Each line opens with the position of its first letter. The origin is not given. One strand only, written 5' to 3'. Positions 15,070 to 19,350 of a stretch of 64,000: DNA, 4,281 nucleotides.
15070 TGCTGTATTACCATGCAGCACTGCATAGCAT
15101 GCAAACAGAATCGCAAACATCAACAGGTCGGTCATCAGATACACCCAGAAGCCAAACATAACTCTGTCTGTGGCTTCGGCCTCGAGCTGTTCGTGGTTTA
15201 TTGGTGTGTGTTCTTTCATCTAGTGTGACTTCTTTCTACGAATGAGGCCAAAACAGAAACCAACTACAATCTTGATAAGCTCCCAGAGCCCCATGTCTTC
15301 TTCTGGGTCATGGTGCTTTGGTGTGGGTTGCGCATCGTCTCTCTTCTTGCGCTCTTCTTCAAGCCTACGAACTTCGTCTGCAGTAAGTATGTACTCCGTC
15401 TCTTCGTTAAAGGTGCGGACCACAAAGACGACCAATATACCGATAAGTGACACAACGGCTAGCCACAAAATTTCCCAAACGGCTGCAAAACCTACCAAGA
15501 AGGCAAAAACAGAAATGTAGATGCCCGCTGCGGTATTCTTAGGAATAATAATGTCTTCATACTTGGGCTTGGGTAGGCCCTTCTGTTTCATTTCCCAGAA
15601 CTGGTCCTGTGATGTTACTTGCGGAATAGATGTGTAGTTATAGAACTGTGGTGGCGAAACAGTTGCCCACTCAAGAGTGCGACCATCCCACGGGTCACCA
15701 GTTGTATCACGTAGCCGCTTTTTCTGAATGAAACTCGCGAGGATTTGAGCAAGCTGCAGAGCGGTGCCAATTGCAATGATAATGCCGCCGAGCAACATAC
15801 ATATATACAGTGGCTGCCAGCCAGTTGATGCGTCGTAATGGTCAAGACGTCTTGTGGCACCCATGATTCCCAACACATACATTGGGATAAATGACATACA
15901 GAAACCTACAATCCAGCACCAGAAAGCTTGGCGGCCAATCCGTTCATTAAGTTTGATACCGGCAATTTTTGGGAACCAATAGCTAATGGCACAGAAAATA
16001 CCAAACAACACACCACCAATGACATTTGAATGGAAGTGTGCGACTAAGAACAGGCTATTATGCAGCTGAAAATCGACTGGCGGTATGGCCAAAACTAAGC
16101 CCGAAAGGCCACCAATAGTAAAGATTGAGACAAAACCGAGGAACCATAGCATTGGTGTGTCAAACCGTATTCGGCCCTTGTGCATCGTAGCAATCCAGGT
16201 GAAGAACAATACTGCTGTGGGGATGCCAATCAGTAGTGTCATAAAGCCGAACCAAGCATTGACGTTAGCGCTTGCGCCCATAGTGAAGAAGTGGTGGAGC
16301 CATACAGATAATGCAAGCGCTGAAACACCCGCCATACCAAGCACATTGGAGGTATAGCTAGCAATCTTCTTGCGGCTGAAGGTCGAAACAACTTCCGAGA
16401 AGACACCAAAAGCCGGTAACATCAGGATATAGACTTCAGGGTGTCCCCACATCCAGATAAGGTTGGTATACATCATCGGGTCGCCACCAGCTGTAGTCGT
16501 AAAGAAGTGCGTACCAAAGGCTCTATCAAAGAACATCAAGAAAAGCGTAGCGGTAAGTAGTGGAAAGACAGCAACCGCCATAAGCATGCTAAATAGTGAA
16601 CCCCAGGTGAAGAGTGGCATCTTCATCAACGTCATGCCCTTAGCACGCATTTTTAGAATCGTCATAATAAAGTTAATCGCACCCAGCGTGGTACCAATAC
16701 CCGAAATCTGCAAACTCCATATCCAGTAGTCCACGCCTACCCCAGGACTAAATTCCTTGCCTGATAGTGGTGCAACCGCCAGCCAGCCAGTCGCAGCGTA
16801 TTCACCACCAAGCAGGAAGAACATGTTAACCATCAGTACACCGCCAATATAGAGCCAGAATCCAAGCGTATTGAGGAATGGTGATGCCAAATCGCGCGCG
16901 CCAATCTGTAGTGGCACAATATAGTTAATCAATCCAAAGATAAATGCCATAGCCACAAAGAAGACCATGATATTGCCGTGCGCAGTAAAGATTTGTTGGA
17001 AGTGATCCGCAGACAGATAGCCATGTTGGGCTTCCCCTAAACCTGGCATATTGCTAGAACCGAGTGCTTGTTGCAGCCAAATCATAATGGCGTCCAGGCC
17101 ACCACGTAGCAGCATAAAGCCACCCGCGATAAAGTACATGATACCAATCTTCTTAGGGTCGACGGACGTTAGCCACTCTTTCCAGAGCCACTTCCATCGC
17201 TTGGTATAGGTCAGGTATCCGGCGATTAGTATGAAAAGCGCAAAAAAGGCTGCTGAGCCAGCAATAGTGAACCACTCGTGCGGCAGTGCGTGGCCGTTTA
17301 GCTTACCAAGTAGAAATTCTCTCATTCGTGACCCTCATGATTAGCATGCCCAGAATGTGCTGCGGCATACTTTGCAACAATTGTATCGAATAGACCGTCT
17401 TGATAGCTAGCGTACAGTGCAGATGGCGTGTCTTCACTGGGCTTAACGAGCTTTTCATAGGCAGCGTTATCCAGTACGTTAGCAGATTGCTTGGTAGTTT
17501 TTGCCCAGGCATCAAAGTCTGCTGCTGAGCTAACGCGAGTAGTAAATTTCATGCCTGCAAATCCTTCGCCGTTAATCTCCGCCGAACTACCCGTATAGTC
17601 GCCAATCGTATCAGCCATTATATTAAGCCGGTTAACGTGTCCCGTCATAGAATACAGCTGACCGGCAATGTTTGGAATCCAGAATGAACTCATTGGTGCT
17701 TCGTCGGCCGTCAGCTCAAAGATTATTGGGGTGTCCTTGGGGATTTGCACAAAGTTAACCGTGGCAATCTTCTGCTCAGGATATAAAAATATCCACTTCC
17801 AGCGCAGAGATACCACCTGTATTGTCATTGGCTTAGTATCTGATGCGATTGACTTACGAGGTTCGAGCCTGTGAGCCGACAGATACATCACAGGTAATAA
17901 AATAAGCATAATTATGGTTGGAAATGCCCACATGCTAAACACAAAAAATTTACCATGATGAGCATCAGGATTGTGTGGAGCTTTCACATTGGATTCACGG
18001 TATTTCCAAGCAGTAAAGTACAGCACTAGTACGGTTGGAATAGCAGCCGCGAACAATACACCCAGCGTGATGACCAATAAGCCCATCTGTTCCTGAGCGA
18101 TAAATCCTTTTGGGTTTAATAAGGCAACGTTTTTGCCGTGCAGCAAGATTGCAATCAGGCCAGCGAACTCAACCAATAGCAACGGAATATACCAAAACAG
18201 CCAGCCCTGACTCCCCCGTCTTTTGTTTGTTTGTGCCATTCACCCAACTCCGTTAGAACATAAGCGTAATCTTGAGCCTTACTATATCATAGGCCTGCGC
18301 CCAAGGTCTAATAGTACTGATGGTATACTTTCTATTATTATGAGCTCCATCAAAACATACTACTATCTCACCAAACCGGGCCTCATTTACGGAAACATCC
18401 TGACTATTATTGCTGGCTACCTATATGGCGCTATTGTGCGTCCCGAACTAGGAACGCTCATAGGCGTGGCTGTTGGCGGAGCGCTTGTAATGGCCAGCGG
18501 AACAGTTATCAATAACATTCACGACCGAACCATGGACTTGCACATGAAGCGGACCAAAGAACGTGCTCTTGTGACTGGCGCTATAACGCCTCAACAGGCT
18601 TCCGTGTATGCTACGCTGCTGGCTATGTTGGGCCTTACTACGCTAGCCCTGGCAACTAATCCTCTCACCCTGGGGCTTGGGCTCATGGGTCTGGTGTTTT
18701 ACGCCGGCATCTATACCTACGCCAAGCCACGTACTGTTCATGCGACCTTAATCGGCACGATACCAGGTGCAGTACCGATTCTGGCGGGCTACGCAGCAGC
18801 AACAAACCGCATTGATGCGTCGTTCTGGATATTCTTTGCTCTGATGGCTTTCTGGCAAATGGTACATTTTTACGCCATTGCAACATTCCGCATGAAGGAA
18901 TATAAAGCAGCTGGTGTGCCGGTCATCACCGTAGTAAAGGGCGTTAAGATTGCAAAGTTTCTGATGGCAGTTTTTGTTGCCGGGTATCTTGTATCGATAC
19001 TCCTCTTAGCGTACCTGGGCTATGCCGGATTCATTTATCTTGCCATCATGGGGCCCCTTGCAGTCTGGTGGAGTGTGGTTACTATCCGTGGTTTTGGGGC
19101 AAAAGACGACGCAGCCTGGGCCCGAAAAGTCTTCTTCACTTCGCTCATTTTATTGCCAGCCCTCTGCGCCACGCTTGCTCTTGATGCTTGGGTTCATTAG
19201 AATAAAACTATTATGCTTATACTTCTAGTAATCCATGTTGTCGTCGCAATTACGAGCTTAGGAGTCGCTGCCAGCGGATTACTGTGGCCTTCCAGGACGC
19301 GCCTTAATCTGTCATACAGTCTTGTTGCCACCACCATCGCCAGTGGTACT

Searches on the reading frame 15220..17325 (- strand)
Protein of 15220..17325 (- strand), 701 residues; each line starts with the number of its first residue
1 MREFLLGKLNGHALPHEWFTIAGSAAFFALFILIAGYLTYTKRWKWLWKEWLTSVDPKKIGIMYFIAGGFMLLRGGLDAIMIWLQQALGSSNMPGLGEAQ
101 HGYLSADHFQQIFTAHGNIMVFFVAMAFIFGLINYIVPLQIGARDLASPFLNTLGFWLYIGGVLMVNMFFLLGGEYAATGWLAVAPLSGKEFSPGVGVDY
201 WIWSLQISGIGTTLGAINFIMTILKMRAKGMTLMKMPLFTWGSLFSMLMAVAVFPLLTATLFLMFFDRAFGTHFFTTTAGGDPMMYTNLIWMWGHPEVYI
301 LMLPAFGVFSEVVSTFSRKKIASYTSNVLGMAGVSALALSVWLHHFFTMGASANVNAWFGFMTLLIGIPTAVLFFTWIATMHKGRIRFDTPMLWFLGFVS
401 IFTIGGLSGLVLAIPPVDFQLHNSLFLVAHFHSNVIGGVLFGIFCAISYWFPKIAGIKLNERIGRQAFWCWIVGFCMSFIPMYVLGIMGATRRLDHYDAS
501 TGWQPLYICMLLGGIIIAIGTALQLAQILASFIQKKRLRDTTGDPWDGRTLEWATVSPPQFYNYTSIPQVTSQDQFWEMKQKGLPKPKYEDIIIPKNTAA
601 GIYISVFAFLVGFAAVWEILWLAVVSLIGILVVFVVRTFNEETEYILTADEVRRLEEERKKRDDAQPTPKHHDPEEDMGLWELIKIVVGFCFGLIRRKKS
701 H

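Call 80: search_protein_families(library=pfam, proteins=[window:15220-17325:-], max_evalue=0.00001)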
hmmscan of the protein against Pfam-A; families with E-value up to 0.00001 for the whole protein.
window:15220-17325:- (701 aa): 1 family
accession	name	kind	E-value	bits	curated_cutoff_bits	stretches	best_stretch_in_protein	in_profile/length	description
PF00115.25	COX1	-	2.3e-138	462.1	34.8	1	59-516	1-436/436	Cytochrome C and Quinol oxidase polypeptide I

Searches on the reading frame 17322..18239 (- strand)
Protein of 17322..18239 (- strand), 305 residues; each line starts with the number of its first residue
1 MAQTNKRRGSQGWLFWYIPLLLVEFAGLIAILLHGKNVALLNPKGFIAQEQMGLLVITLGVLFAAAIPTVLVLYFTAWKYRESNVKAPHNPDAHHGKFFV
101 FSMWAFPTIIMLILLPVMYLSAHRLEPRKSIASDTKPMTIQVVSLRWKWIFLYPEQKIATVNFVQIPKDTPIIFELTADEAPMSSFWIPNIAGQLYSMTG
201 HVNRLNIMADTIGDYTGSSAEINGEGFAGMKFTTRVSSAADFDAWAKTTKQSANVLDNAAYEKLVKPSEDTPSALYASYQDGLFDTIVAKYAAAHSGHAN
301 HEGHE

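Call 50: search_protein_families(library=pfam, proteins=[window:17322-18239:-], max_evalue=0.0001)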
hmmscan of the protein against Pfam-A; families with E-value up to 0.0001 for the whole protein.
window:17322-18239:- (305 aa): 1 family
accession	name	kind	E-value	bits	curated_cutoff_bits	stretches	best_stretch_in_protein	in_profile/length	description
PF06481.20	COX_ARM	-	9.9e-14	51.4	23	1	250-293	1-44/46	COX Aromatic Rich Motif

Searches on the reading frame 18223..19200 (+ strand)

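Call 50: search_protein_families(library=pfam, proteins=[window:18223-19200:+], max_evalue=0.0001)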
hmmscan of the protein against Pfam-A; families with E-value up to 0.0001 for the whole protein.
window:18223-19200:+ (325 aa): 1 family
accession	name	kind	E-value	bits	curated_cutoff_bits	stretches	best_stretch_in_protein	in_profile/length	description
PF01040.23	UbiA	-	4.1e-53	180.7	34.2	1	59-308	2-249/250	UbiA prenyltransferase family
